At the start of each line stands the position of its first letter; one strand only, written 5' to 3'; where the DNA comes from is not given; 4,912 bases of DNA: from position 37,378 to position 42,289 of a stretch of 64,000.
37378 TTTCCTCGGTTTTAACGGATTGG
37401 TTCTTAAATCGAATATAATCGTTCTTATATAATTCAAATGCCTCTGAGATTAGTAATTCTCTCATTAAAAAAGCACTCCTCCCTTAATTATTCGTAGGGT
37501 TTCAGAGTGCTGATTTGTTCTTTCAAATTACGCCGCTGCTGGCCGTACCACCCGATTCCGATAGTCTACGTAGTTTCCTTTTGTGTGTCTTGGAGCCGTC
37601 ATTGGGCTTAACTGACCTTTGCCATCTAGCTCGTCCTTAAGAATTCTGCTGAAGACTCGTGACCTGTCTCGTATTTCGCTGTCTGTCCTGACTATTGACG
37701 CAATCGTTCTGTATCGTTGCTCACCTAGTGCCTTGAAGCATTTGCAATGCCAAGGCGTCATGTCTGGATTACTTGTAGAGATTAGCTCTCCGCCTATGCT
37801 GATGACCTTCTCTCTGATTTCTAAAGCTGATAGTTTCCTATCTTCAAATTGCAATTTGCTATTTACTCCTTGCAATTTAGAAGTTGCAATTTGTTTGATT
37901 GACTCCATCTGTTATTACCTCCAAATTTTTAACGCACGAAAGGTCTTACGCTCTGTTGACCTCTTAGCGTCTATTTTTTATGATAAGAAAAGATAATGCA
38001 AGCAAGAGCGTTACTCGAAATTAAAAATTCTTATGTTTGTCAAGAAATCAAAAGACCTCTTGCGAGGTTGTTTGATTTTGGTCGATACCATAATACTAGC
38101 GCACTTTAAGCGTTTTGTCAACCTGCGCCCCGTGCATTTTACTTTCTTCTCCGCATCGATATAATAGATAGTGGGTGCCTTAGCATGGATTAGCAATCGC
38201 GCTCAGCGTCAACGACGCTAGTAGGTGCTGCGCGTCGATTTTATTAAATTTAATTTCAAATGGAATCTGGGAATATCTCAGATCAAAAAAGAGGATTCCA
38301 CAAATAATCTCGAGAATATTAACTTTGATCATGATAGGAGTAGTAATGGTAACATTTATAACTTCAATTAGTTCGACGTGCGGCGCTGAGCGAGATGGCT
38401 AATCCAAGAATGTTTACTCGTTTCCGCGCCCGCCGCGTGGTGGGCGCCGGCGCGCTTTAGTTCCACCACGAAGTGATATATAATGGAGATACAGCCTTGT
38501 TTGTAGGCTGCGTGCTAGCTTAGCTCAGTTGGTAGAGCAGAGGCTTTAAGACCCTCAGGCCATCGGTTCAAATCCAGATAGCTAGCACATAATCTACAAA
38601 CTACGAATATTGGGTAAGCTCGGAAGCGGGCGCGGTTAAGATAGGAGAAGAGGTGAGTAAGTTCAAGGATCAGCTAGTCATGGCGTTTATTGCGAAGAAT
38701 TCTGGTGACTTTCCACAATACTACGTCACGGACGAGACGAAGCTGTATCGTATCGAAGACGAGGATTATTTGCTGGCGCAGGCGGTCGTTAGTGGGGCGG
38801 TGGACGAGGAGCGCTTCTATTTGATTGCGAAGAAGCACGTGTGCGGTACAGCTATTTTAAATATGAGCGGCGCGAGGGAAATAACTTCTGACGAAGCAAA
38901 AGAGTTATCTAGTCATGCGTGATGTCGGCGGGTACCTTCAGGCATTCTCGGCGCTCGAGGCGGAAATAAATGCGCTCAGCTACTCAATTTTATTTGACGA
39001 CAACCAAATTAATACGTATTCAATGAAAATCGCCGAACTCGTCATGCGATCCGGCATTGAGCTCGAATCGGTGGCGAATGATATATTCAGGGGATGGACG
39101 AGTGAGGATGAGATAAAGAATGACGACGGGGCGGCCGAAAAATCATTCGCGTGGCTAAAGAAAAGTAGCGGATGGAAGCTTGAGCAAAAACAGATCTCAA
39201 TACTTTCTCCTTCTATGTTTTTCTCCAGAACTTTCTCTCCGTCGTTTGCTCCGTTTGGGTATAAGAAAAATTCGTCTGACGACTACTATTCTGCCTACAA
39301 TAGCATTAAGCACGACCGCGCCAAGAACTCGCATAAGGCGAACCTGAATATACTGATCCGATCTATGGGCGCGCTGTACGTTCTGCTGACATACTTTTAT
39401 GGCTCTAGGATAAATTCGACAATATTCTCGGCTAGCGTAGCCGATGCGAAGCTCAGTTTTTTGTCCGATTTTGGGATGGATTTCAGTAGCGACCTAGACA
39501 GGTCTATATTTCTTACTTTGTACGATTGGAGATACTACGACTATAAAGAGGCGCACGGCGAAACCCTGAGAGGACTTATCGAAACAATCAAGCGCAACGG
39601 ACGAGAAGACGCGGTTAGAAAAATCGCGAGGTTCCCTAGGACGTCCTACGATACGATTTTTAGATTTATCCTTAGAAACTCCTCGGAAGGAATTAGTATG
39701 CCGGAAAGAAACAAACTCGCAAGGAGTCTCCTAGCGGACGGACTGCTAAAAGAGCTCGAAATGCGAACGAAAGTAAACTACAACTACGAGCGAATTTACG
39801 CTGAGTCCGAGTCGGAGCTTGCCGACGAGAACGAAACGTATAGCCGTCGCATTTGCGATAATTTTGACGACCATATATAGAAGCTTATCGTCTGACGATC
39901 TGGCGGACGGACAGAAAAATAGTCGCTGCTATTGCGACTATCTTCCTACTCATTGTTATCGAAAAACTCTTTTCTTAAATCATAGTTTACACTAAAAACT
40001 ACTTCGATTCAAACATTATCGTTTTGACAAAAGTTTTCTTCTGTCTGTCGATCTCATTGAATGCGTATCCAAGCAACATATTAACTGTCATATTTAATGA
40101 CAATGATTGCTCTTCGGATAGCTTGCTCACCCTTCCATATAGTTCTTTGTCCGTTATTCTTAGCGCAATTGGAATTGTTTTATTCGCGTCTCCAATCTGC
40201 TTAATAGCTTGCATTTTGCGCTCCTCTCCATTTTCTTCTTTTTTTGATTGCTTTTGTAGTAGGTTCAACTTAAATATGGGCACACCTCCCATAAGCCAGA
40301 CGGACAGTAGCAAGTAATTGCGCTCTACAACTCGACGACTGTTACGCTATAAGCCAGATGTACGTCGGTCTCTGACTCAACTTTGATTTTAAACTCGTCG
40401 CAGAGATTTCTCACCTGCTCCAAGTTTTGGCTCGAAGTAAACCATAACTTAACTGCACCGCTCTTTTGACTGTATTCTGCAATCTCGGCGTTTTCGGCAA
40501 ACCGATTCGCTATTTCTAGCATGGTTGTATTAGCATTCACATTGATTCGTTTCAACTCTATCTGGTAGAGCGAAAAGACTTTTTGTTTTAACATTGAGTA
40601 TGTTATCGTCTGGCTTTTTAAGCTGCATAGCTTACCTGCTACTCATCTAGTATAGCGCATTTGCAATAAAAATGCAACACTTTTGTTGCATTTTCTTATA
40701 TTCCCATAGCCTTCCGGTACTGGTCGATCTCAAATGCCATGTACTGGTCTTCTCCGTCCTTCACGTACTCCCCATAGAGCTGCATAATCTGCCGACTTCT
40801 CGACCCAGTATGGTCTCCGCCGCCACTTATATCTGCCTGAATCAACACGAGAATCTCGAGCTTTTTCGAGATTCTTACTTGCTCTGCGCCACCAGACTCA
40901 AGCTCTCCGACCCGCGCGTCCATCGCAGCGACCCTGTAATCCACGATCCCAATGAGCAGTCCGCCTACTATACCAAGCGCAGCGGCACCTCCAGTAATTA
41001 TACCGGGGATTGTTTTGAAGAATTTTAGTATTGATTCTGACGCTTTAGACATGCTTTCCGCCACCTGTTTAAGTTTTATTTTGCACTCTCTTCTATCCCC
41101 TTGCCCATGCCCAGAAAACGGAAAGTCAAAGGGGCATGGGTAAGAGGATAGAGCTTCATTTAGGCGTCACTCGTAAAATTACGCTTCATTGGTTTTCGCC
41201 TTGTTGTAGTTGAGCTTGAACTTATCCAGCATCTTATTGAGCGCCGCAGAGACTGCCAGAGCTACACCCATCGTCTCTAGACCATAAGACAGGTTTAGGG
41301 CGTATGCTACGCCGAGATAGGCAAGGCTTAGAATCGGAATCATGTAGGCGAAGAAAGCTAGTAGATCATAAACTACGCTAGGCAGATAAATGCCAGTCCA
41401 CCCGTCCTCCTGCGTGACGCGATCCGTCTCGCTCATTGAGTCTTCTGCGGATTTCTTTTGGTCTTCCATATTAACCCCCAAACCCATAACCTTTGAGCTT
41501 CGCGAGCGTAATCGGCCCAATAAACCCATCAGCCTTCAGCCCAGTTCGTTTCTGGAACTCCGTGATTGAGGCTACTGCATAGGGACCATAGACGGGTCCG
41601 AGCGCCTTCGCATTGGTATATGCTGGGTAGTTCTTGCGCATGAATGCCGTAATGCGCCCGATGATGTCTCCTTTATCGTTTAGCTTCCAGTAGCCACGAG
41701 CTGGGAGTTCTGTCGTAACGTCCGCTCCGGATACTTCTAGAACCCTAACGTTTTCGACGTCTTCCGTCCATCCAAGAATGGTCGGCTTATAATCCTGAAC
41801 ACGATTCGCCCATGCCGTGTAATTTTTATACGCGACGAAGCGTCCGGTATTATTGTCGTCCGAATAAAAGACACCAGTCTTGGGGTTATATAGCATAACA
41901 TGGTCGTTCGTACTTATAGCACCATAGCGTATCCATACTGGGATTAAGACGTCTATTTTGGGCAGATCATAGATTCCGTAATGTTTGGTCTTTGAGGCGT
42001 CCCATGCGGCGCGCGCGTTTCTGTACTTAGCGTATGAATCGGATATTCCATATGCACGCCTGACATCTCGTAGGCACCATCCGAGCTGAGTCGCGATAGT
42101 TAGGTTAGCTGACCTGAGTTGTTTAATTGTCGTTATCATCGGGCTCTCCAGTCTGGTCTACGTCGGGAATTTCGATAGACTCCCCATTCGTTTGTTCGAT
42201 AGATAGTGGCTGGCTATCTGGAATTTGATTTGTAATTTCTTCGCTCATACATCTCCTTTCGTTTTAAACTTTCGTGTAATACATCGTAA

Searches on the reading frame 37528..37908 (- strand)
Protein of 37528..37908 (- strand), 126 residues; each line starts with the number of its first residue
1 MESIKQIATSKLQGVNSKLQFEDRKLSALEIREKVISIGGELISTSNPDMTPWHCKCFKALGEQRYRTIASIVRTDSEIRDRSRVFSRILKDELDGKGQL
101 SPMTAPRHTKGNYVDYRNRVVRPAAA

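Call 9: search_protein_families(library=pfam, proteins=[window:37528-37908:-], max_evalue=0.01)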
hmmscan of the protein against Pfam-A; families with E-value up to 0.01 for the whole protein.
window:37528-37908:- (126 aa): 0 families

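Call 52: search_protein_families(library=padloc, proteins=[window:37528-37908:-], max_evalue=0.01)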
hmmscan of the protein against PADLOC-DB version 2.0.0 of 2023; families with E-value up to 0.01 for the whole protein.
window:37528-37908:- (126 aa): 0 families
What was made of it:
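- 37528..37908 (-): 126-aa ORF directly upstream of the integrase gene, function unknown. Its position would suit a directionality or regulatory factor, but that is not shown. No Pfam or PADLOC hit (calls 9, 52).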

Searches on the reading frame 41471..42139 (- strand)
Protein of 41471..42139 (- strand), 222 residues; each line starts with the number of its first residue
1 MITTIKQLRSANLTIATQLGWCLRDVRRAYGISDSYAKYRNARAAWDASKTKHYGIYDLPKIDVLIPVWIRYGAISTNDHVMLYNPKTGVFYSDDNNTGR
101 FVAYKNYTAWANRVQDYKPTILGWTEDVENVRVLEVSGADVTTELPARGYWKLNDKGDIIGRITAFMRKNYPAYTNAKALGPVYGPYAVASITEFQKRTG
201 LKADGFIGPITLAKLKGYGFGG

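Call 9: search_protein_families(library=pfam, proteins=[window:41471-42139:-], max_evalue=0.01)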
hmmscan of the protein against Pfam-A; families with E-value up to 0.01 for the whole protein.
window:41471-42139:- (222 aa): 1 family
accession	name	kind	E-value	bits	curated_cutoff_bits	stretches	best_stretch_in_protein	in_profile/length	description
PF01471.23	PG_binding_1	-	1.4e-05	25.6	23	1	183-215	25-57/57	Putative peptidoglycan binding domain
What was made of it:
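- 41471..42139 (-): Endolysin with a peptidoglycan-binding domain. PF01471 (call 9).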

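Call 10: search_protein_families(library=phrogs, proteins=[window:41471-42139:-], max_evalue=0.001)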
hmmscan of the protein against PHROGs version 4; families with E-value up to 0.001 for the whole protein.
window:41471-42139:- (222 aa): 7 families
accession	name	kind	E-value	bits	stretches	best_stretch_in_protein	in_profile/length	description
phrog_12298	-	moron, auxiliary metabolic gene and host takeover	1.2e-15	58.8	1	6-138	4-134/156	membrane associated protein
phrog_16428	-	lysis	4e-07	30.1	1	155-216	458-519/520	endolysin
phrog_1512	-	lysis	4.1e-07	31.3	1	144-220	168-247/314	endolysin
phrog_1493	-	lysis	8.3e-07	29.5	1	133-216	222-306/394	endolysin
phrog_2649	-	lysis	8.6e-07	30.1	1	140-217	164-237/261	endolysin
phrog_6707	-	lysis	1.3e-06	28.5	1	157-215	185-242/311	endolysin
phrog_102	-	lysis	0.00011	22.8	1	151-209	11-72/369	endolysin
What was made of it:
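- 41471..42139 (-): PHROG endolysin families (call 10).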
